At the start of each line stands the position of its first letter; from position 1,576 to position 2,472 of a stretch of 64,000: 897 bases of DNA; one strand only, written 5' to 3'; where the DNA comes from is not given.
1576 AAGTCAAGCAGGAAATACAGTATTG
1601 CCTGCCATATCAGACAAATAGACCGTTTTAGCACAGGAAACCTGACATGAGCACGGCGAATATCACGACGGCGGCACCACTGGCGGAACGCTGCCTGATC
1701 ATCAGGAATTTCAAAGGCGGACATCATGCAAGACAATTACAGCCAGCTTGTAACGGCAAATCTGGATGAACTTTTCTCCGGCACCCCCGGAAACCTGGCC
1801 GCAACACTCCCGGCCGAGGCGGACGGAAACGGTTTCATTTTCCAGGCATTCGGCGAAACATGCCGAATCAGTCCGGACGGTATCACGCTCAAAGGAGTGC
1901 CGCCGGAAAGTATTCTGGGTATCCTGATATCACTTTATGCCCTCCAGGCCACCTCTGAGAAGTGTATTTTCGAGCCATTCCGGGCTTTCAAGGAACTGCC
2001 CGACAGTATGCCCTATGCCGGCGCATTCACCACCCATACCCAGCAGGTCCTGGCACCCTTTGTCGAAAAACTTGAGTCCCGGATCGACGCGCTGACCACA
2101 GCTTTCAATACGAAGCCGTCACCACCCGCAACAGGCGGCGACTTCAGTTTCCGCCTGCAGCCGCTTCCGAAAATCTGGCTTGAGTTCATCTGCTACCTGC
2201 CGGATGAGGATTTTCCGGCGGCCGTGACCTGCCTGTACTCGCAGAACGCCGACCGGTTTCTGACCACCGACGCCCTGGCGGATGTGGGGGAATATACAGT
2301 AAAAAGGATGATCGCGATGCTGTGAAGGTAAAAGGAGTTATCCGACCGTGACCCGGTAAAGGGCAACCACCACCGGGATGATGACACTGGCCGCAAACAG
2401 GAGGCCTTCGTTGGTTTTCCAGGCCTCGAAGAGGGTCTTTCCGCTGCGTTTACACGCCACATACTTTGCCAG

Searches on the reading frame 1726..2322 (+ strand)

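Call 54: search_protein_families(library=pfam, proteins=[window:1726-2322:+], max_evalue=0.000001)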
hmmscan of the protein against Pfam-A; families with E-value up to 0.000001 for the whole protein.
window:1726-2322:+ (199 aa): 1 family
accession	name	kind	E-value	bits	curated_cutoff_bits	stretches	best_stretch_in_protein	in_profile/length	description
PF12654.12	DUF3786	-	1.5e-30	106.5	27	1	21-194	2-176/176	Domain of unknown function (DUF3786)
